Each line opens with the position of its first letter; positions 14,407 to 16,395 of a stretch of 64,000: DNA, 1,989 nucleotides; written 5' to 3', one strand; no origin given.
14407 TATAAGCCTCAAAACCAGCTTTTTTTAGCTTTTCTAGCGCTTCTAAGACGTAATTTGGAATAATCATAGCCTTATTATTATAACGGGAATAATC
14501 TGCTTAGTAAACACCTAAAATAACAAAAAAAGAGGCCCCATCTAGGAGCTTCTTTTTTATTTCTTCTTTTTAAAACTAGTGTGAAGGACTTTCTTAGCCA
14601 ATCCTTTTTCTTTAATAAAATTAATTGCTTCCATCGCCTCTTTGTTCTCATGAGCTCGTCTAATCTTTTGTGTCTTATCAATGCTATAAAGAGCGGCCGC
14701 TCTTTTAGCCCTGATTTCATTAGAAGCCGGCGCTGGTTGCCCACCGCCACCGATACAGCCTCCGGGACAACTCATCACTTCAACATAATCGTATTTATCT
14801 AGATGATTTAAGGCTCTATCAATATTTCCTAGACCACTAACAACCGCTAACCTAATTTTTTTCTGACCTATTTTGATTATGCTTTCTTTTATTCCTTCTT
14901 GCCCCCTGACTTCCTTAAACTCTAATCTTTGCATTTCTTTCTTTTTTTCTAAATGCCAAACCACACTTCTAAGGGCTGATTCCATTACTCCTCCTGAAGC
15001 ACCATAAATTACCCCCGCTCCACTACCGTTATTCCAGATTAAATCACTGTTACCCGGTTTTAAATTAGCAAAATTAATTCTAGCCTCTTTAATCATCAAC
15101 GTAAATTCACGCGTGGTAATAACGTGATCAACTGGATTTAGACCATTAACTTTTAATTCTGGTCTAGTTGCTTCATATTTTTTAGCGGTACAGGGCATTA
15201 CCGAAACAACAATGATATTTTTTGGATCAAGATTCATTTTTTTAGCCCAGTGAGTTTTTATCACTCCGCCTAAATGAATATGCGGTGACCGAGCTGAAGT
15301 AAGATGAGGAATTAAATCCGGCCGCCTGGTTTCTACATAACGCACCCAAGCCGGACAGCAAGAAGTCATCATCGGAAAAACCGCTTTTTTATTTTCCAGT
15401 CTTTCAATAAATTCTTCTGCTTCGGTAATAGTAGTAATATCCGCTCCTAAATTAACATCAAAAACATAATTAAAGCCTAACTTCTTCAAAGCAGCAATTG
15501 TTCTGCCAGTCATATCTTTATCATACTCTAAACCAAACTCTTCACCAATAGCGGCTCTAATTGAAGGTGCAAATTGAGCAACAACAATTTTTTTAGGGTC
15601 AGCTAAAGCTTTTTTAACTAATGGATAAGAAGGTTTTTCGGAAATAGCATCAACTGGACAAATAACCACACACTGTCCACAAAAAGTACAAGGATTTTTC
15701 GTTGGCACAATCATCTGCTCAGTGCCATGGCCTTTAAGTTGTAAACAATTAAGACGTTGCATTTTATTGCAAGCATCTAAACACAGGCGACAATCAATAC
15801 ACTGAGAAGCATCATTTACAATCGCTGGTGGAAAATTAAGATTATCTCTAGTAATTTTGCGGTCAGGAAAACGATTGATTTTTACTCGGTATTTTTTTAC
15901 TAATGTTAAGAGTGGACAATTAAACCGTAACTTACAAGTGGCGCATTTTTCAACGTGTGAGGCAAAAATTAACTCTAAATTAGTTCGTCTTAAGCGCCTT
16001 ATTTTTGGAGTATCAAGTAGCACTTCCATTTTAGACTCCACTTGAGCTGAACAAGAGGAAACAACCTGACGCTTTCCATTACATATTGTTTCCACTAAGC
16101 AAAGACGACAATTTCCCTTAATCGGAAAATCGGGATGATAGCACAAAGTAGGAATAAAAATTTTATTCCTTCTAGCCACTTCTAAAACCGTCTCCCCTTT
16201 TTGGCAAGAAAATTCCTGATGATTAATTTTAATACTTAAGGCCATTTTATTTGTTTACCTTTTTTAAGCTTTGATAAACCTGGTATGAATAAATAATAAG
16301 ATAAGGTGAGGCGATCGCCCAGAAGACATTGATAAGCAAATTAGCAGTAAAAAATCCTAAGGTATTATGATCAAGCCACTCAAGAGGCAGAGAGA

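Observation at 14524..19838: Self-contained five-gene unit joining GAPDH to an [FeFe]-hydrogenase module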

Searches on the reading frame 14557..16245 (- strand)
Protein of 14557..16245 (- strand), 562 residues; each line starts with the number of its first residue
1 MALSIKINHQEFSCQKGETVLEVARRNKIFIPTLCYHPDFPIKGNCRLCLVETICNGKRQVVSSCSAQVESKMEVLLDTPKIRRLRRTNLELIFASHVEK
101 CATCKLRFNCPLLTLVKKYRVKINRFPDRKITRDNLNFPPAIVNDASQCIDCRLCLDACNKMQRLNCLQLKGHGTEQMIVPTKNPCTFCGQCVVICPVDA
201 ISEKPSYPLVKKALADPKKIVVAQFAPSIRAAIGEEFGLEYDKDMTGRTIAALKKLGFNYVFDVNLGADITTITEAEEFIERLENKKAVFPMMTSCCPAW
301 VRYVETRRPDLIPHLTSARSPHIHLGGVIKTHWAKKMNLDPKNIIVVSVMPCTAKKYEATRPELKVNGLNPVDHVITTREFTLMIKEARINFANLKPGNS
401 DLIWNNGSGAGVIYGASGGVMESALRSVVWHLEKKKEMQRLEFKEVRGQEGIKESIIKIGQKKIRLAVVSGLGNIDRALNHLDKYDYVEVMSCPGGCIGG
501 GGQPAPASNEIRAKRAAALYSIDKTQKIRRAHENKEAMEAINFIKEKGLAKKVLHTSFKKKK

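Call 3: search_protein_families(library=pfam, proteins=[window:14557-16245:-], max_evalue=0.01)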
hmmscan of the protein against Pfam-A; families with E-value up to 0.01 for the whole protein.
window:14557-16245:- (562 aa): 10 families
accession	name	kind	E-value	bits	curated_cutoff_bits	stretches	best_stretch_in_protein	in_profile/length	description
PF02906.19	Fe_hyd_lg_C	-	5.9e-86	288.5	22.1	1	219-501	1-245/245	Iron only hydrogenase large subunit, C-terminal domain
PF13510.11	Fer2_4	-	2.1e-12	47.3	22.8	1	3-76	4-78/82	2Fe-2S iron-sulfur cluster binding domain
PF02256.22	Fe_hyd_SSU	-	1.4e-09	38.3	24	1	509-561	1-56/56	Iron hydrogenase small subunit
PF10588.14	NADH-G_4Fe-4S_3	-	3.1e-07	30.3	27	1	86-123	1-38/40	NADH-ubiquinone oxidoreductase-G iron-sulfur binding region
PF00037.32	Fer4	-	5.5e-06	26.4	21.1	1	186-202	8-24/24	4Fe-4S binding domain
PF14697.11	Fer4_21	-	9.8e-06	26.1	35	1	145-201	4-57/59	4Fe-4S dicluster domain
PF12838.12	Fer4_7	-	3.8e-05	24.5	27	1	148-200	1-52/52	4Fe-4S dicluster domain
PF13187.11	Fer4_9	-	0.0002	21.7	27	0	184-201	35-52/52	4Fe-4S dicluster domain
PF13484.11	Fer4_16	-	0.0032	18.7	30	1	186-212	2-27/66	4Fe-4S double cluster binding domain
PF12797.12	Fer4_2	-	0.0071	16.7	24.5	1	141-160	2-21/22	4Fe-4S binding domain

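Call 4: search_protein_families(library=ncbifam, proteins=[window:14557-16245:-], max_evalue=0.01)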
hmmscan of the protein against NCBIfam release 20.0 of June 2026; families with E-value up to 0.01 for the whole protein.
window:14557-16245:- (562 aa): 30 families (the best 25 are shown)
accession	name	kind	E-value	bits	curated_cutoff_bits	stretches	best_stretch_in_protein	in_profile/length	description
NF040763.1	FeFe_hydrog_A6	exception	2.3e-188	627.2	765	1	4-561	2-571/571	NADH-dependent [FeFe] hydrogenase, group A6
NF040762.1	Hydr_FeFe_Clost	exception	5.4e-157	523.9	900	1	4-559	2-572/572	ferredoxin hydrogenase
TIGR02512.1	FeFe_hydrog_A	subfamily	1.2e-134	448.9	405.95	1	141-505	1-374/375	[FeFe] hydrogenase, group A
TIGR04105.1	FeFe_hydrog_B1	subfamily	5.5e-50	170.4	450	1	146-502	141-457/462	monomeric [FeFe] hydrogenase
NF005745.0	PRK07569.1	equivalog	2.3e-34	118.8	333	1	4-205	5-211/238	bidirectional hydrogenase complex protein HoxU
NF006305.0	PRK08493.1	equivalog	2.3e-27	95.5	591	1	3-178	2-172/819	NADH-quinone oxidoreductase subunit G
TIGR01973.1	NuoG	equivalog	3.4e-25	88.9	470.05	1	5-205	1-202/606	NADH-quinone oxidoreductase subunit NuoG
NF009454.0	PRK12814.1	equivalog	4.9e-19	68.1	916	1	2-130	3-128/657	putative NADPH-dependent glutamate synthase small subunit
NF005895.0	PRK07860.1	equivalog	2.4e-15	55.7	802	1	4-202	19-221/811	NADH-quinone oxidoreductase subunit G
NF006221.0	PRK08348.1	subfamily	4.3e-07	29.7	124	1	122-220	19-111/136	NADH-plastoquinone oxidoreductase subunit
TIGR01971.1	NuoI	subfamily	4e-06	26.4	113.05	1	146-211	41-108/121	NADH-quinone oxidoreductase, chain I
TIGR02912.1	sulfite_red_C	equivalog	0.00011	21.4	324.1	1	145-205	167-222/314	sulfite reductase subunit C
NF004546.0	PRK05888.3-3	equivalog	0.00015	21.2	260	1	146-216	63-139/196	NADH-quinone oxidoreductase subunit NuoI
NF009053.0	PRK12387.1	subfamily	0.0002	21.1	204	1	114-209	6-98/180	formate hydrogenlyase complex iron-sulfur subunit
NF043039.1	HgcAB_like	equivalog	0.00022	20.9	285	1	141-202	294-350/350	HgcAB-like fusion protein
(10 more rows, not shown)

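Call 34: search_solved_structures(query=window:14557-16245:-, show_alignments=3, max_evalue=1e-20)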
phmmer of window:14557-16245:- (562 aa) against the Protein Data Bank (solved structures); distinct sequences matched with E-value up to 1e-20: 45.
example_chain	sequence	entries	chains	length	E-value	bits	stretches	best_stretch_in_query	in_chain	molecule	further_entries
7q4v_A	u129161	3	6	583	4e-133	448.4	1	3-560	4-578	Iron hydrogenase HydA1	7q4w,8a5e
8a6t_A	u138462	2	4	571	1.1e-127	430.5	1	6-560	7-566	Electron bifurcating hydrogenase subunit HydA1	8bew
9rj9_A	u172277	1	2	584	1.5e-119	403.6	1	5-560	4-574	Iron hydrogenase 1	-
7qhf_A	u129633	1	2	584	3.6e-119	402.3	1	5-560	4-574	Iron hydrogenase 1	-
4xdd_A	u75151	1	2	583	4.7e-119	401.9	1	5-560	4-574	Iron hydrogenase 1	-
4xdc_A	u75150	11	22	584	4.7e-119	401.9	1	5-560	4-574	Iron hydrogenase 1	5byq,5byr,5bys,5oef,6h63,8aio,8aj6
8cjy_A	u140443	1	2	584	6.5e-119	401.5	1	5-560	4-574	Iron hydrogenase 1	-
6gm4_A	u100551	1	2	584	6.5e-119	401.5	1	5-560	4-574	Iron hydrogenase 1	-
1c4a_A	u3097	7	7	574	8.8e-119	401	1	5-560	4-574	PROTEIN (FE-ONLY HYDROGENASE) | PROTEIN (PERIPLASMIC HYDROGENASE 1) | Iron hydrogenase 1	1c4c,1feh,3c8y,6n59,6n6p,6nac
6yf4_A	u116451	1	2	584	1.1e-118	400.7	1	5-560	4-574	Iron hydrogenase 1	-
6gm2_A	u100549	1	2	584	1.1e-118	400.7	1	5-560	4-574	Iron hydrogenase 1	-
6gm0_A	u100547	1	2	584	1.1e-118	400.7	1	5-560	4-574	Iron hydrogenase 1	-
6gm8_A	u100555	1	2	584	1.1e-118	400.7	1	5-560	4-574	Iron hydrogenase 1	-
9rjo_A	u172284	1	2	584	1.4e-118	400.4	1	5-560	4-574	Iron hydrogenase 1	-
6gm1_A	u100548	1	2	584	3.1e-118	399.2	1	5-560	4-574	Iron hydrogenase 1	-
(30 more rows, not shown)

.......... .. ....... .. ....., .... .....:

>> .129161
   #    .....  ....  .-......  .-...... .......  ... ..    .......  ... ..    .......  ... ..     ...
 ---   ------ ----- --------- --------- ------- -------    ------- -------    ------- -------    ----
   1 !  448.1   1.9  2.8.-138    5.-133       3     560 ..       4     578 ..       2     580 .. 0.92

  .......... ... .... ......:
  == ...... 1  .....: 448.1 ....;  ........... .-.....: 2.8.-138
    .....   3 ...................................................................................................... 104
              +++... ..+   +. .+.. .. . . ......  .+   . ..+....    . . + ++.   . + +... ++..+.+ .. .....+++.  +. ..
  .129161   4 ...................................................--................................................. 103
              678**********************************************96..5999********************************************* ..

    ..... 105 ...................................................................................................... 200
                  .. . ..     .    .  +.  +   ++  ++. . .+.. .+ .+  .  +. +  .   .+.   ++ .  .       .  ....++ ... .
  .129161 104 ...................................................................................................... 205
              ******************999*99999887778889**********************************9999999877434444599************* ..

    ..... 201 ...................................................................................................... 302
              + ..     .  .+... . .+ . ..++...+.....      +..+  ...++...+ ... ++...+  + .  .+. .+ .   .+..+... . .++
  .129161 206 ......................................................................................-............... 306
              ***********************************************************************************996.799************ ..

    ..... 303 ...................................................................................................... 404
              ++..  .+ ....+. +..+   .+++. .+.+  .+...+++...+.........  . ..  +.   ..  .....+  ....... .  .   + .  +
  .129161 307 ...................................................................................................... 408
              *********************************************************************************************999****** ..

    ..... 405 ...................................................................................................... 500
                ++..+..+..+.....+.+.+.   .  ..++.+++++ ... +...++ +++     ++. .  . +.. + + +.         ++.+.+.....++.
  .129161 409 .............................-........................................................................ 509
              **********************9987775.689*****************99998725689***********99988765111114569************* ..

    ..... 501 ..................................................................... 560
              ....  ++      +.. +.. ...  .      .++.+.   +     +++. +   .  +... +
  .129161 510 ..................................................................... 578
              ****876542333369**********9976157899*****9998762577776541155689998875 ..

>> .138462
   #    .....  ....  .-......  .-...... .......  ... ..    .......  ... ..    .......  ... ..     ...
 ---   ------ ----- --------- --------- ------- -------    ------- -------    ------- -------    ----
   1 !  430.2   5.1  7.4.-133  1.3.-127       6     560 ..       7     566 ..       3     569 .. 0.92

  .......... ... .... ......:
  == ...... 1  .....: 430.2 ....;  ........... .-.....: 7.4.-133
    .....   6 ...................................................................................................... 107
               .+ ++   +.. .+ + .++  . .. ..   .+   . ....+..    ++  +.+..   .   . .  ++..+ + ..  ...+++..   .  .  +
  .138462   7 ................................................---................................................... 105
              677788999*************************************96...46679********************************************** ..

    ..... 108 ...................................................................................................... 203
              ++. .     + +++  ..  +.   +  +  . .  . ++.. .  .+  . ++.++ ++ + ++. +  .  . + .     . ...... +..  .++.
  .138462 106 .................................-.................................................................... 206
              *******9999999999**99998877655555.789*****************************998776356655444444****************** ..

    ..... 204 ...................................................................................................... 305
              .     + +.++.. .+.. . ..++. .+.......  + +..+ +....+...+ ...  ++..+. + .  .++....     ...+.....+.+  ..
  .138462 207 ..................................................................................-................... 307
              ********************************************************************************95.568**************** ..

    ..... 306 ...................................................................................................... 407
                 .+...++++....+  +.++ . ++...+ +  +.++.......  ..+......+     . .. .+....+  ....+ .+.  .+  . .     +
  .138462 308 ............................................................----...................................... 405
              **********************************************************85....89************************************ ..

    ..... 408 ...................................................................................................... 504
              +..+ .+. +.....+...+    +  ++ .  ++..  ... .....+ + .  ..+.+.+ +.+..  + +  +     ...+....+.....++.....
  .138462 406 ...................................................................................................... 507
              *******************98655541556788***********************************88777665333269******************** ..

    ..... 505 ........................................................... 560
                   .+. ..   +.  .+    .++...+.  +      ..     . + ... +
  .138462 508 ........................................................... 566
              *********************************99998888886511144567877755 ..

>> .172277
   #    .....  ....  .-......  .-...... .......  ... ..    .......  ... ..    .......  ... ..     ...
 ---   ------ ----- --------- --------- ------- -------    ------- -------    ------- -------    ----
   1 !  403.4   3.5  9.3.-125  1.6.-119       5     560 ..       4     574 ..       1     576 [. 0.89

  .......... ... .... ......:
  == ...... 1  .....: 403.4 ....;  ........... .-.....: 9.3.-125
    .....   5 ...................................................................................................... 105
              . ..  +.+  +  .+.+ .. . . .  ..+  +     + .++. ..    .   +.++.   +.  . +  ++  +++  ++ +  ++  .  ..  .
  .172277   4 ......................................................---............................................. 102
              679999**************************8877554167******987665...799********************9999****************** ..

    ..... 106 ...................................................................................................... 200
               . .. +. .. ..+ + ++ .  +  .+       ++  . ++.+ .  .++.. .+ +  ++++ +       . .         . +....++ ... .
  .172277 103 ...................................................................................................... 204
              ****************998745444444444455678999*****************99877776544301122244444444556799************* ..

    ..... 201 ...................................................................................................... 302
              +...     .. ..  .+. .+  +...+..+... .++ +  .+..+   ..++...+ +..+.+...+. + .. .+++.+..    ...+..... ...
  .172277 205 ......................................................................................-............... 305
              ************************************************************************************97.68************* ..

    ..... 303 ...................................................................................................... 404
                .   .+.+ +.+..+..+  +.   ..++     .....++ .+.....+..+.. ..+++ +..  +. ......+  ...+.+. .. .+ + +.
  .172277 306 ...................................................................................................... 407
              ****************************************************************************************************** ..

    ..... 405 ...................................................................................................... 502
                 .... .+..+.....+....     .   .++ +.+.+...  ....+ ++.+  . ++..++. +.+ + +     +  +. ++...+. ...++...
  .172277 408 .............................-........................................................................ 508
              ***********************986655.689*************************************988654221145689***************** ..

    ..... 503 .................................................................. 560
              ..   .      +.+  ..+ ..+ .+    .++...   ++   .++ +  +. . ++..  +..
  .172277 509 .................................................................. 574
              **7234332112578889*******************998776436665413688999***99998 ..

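Call 60: find_homologous_proteins(query=window:14557-16245:-)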
Query window:14557-16245:- (562 aa): 8000 proteins with E <= 0.001 among 8000 candidates; the best 120 are listed.
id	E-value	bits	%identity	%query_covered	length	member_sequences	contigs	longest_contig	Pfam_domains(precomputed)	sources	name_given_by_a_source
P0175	0.0e+0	1293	100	100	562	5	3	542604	PF14697.12,PF13510.12,PF10588.15,PF02906.20,PF02256.23,PF00037.33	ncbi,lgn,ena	-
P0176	2.2e-294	996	75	100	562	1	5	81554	PF14697.12,PF13510.12,PF10588.15,PF02906.20,PF00111.33,PF00037.33,PF13187.12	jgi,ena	-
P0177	1.6e-293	993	75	100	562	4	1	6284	PF13510.12,PF10588.15,PF02906.20,PF00111.33,PF02256.23,PF00037.33,PF13484.12,PF13187.12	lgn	-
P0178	3.9e-293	991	75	100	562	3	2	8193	PF13510.12,PF10588.15,PF02906.20,PF02256.23,PF00037.33,PF13484.12,PF12838.13,PF13237.12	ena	-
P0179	5.1e-293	991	75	100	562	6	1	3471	PF13510.12,PF10588.15,PF02906.20,PF00037.33,PF13187.12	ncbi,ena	-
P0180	1.6e-292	989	74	100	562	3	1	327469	PF13510.12,PF10588.15,PF02906.20,PF02256.23,PF00037.33,PF13484.12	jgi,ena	-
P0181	2.5e-292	989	75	100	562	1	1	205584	PF14697.12,PF13510.12,PF10588.15,PF02906.20,PF00111.33,PF02256.23,PF00037.33,PF13237.12,PF13187.12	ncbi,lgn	ncbi:MAG: [FeFe] hydrogenase, group A [Candidatus Falkowbacteria bacterium]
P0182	1.4e-291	986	75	100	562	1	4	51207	PF14697.12,PF13510.12,PF10588.15,PF02906.20,PF02256.23,PF00037.33,PF12838.13,PF13237.12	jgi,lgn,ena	-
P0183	3.1e-289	979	74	100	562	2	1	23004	PF13510.12,PF10588.15,PF02906.20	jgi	jgi:iron-only hydrogenase group A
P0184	5.8e-286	968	74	100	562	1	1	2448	PF13510.12,PF10588.15,PF02906.20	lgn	-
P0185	6.9e-284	961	73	100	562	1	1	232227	PF13510.12,PF02906.20,PF00111.33,PF00037.33,PF13237.12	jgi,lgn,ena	-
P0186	9.1e-284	961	73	100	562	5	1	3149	PF13510.12,PF10588.15,PF02906.20,PF02256.23,PF00037.33,PF13187.12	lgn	-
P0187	9.2e-284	961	73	100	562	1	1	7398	PF13510.12,PF10588.15,PF02906.20,PF00037.33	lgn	-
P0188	1.7e-283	960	73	100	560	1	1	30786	PF14697.12,PF13510.12,PF10588.15,PF02906.20,PF02256.23,PF00037.33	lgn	-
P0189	1.7e-283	960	74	100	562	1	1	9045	PF13510.12,PF10588.15,PF02906.20,PF00037.33,PF13187.12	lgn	-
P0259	4.1e-204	698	53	100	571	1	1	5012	PF13510.12,PF10588.15,PF02906.20,PF02256.23,PF12838.13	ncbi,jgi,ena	ncbi:MAG: [FeFe] hydrogenase, group A [Candidatus Omnitrophota bacterium]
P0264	2.1e-203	695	54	99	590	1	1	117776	PF14697.12,PF13510.12,PF10588.15,PF02906.20,PF02256.23,PF00037.33,PF12838.13,PF13534.12,PF13237.12,PF13187.12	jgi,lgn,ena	-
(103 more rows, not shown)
